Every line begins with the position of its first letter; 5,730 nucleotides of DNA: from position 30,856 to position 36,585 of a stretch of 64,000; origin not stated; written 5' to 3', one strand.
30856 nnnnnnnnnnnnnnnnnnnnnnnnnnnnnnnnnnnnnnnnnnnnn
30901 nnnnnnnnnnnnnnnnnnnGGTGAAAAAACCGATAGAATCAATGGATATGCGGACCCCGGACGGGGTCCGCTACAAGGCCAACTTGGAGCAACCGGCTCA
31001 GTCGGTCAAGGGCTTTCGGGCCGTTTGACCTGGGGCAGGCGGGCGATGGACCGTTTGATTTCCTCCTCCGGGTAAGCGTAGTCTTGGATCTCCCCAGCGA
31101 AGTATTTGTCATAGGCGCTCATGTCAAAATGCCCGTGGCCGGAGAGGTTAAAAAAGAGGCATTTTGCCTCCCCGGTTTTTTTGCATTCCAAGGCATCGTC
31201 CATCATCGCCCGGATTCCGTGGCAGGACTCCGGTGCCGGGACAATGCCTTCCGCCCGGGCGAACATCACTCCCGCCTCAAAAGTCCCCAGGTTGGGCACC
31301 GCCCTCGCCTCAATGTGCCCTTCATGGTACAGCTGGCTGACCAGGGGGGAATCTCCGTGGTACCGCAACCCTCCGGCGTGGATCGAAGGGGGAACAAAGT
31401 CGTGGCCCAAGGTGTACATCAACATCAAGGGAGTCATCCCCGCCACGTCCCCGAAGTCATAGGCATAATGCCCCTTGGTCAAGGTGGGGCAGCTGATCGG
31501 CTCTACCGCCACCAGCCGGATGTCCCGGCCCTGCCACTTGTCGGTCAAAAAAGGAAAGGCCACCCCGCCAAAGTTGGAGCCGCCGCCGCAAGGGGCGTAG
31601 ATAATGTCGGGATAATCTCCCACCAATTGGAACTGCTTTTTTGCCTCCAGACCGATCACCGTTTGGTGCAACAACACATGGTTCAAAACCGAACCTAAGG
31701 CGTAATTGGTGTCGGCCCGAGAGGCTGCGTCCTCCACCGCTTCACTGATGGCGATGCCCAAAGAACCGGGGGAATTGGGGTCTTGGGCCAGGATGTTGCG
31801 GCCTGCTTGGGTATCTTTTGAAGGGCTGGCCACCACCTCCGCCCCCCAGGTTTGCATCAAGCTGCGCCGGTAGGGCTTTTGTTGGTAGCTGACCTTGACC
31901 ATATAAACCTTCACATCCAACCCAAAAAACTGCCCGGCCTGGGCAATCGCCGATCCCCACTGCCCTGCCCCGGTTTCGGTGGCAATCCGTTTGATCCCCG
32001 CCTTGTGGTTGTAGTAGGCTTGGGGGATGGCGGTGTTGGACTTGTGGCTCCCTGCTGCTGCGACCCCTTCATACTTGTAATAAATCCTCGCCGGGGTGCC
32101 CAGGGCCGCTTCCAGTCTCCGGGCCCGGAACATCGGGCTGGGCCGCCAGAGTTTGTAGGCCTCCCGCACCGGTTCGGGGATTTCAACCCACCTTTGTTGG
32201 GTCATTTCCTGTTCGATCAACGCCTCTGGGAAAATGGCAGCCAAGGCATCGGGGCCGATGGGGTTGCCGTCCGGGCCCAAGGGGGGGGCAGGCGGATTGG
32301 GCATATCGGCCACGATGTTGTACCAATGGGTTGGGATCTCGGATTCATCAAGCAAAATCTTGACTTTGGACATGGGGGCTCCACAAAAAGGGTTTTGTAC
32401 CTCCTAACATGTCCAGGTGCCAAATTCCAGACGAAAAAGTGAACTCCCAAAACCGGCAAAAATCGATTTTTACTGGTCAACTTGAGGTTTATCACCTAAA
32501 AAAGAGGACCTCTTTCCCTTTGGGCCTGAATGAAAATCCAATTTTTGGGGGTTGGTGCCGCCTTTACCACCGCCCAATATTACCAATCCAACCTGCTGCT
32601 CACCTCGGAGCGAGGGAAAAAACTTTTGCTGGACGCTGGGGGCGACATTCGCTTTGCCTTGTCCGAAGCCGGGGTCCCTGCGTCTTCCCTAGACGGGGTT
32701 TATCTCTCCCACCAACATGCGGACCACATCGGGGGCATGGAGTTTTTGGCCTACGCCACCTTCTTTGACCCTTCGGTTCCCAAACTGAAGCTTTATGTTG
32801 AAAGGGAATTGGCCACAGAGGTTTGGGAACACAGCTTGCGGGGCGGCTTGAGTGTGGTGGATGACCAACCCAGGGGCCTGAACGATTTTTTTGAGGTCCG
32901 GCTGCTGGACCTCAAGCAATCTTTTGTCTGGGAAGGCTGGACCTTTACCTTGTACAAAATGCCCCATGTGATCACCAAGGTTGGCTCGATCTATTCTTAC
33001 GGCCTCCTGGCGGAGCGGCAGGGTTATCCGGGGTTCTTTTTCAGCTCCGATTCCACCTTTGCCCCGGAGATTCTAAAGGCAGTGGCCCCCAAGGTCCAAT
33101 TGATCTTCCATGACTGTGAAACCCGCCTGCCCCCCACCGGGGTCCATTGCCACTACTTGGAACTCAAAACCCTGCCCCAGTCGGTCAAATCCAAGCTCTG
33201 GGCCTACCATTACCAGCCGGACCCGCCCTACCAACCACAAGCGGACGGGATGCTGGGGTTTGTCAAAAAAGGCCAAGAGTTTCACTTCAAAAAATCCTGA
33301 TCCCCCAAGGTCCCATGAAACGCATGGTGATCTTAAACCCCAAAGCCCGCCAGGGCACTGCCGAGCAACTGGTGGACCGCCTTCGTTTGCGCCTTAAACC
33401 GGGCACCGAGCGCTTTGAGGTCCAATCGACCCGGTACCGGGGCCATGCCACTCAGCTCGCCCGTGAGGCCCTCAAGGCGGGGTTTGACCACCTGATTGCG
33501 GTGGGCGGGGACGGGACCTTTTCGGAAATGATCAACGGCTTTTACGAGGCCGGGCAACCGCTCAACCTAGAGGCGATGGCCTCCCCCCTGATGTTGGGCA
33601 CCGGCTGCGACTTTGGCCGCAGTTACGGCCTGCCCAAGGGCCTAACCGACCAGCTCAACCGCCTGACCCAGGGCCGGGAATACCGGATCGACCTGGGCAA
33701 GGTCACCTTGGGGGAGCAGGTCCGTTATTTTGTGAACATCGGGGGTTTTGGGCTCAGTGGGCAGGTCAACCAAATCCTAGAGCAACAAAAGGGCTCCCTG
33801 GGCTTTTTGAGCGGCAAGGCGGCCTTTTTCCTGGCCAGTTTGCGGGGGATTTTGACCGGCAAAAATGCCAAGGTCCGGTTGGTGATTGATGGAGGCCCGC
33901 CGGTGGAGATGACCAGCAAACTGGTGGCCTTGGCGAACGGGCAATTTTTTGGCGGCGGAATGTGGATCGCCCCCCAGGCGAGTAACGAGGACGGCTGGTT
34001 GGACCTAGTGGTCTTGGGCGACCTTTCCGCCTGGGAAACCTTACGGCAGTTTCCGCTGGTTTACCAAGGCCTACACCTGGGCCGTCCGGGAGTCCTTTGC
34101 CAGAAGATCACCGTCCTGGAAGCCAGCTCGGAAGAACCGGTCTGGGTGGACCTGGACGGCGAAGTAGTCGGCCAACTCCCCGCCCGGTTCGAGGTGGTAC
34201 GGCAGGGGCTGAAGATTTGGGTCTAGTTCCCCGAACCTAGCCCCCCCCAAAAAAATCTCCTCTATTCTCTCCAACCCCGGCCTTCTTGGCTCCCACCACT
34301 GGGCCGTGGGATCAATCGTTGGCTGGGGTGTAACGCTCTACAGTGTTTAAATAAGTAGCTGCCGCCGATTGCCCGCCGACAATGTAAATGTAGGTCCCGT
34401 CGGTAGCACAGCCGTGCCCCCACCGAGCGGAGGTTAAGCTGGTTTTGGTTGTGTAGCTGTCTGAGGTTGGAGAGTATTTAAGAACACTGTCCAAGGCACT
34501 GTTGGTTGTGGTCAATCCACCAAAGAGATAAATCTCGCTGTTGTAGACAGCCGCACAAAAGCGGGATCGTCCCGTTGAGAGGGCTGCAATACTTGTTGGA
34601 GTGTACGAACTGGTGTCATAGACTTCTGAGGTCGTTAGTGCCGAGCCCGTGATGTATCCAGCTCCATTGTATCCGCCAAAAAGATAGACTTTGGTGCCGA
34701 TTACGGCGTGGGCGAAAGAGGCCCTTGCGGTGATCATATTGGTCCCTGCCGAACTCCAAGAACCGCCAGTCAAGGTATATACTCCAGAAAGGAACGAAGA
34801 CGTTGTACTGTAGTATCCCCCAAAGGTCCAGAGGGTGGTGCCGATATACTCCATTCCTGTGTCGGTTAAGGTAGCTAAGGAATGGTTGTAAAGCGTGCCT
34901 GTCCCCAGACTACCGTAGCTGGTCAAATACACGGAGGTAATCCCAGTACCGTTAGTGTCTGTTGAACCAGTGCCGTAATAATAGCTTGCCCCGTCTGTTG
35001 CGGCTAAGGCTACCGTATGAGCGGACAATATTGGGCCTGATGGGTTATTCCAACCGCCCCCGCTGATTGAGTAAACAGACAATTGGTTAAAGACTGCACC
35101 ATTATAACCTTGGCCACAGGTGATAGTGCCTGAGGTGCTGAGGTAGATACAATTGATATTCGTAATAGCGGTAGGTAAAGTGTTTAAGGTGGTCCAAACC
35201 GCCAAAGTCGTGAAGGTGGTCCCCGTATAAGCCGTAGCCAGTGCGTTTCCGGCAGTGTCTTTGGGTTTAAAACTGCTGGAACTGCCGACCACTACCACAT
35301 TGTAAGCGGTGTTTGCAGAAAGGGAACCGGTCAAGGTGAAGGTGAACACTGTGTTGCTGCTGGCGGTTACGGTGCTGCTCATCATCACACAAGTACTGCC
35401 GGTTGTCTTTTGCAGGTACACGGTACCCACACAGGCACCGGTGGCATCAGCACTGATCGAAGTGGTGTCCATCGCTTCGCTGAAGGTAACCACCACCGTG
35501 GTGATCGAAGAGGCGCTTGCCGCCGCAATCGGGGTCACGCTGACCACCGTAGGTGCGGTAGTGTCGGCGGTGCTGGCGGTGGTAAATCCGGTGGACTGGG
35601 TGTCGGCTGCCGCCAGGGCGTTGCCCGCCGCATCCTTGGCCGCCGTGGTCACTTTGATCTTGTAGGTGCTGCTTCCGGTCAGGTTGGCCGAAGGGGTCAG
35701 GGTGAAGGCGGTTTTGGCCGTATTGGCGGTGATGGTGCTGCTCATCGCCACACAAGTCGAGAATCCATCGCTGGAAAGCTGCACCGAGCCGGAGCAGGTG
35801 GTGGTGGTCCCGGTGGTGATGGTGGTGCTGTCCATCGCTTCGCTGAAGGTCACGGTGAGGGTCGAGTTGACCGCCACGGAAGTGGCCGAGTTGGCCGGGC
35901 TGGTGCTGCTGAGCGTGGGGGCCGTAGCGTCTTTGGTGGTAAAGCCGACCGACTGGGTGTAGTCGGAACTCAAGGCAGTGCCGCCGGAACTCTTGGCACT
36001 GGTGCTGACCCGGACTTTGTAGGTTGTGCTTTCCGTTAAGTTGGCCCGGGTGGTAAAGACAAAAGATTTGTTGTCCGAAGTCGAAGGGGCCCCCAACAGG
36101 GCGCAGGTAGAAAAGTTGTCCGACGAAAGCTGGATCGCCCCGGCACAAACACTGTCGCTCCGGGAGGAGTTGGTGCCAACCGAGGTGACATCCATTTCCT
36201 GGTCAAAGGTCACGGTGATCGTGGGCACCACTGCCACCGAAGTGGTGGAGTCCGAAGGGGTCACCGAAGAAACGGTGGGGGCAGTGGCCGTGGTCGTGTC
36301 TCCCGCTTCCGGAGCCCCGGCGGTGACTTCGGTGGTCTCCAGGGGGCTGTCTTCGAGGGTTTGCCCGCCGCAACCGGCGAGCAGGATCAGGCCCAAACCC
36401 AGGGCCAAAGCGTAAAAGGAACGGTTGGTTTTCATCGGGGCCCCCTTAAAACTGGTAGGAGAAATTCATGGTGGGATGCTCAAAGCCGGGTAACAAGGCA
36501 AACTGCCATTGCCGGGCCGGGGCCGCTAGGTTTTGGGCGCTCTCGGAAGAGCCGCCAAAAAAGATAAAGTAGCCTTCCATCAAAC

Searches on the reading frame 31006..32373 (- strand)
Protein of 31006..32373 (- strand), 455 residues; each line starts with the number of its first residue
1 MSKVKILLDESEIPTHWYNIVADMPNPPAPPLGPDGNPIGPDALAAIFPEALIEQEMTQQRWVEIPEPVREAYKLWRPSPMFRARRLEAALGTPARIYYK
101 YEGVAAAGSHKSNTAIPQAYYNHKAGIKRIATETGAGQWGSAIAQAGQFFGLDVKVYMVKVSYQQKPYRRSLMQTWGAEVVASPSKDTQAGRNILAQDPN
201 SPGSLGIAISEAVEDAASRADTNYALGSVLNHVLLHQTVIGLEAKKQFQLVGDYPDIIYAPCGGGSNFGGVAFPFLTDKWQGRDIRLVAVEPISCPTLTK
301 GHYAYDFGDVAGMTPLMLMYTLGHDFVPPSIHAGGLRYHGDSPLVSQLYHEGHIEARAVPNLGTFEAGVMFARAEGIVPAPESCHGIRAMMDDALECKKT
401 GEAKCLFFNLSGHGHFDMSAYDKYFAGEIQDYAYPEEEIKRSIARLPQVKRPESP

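Call 10: search_protein_families(library=pfam, proteins=[window:31006-32373:-], max_evalue=0.00001)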
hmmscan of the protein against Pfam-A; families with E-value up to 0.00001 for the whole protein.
window:31006-32373:- (455 aa): 1 family
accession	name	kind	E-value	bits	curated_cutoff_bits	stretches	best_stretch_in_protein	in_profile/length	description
PF00291.31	PALP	-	6.1e-37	128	35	1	76-403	5-286/295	Pyridoxal-phosphate dependent enzyme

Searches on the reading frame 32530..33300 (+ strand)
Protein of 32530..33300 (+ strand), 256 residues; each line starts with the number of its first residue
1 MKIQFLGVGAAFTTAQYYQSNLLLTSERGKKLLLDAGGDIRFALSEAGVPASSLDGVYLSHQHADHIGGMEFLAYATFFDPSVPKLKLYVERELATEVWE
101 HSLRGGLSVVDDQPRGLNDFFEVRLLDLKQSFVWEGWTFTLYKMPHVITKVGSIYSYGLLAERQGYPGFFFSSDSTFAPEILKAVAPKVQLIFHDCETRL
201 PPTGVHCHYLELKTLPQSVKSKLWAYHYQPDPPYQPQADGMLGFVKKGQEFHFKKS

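Call 10: search_protein_families(library=pfam, proteins=[window:32530-33300:+], max_evalue=0.00001)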
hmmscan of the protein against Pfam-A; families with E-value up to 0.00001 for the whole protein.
window:32530-33300:+ (256 aa): 3 families
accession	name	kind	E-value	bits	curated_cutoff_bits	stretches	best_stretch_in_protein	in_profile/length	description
PF23023.1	Anti-Pycsar_Apyc1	-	7e-31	108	50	1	2-252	4-245/250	Anti-Pycsar protein Apyc1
PF00753.33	Lactamase_B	-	4.8e-11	43.4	22.7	1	23-146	10-129/196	Metallo-beta-lactamase superfamily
PF12706.13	Lactamase_B_2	-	7.6e-08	32.6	27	1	32-196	3-164/200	Beta-lactamase superfamily domain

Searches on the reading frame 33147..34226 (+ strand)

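Call 10: search_protein_families(library=pfam, proteins=[window:33147-34226:+], max_evalue=0.00001)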
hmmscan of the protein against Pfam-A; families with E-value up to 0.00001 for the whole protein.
window:33147-34226:+ (359 aa): 2 families
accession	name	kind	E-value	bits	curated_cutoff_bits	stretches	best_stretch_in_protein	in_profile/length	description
PF19279.4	YegS_C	-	1.9e-29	102.9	27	1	202-357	6-156/158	YegS C-terminal NAD kinase beta sandwich-like domain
PF00781.29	DAGK_cat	-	2.6e-22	79.2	23.6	1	60-186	3-125/125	Diacylglycerol kinase catalytic domain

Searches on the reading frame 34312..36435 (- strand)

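Call 11: search_protein_families(library=pfam, proteins=[window:34312-36435:-], max_evalue=0.00001)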
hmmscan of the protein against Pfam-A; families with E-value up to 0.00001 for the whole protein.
window:34312-36435:- (707 aa): 8 families
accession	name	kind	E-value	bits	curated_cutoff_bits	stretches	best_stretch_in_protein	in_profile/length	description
PF13205.12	Big_5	-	2.5e-43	147.5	23.6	3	169-286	1-105/105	Bacterial Ig-like domain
PF01344.31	Kelch_1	-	1.8e-23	82.2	20.1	2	673-706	4-36/46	Kelch motif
PF24681.1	Kelch_KLHDC2_KLHL20_DRC7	-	1e-14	54.9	50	1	530-704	6-186/221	KLHDC2/KLHL20/DRC7 Kelch-repeats domain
PF24981.1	Beta-prop_ATRN-LZTR1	-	6.7e-11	42.4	50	1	619-704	36-130/289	Attractin/LZTR1 beta-propeller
PF13418.12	Kelch_4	-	5.1e-10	39.6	21.6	0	627-659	5-39/49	Galactose oxidase, central domain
PF13964.12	Kelch_6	-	1.8e-09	37.7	25.3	0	670-702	1-33/50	Kelch motif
PF13415.12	Kelch_3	-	7.9e-08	32.7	22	0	632-677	1-46/48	Galactose oxidase, central domain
PF25210.1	Kelch_FKB95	-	9e-06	25.9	70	0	531-684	41-185/268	FKB95, Kelch-repeats domain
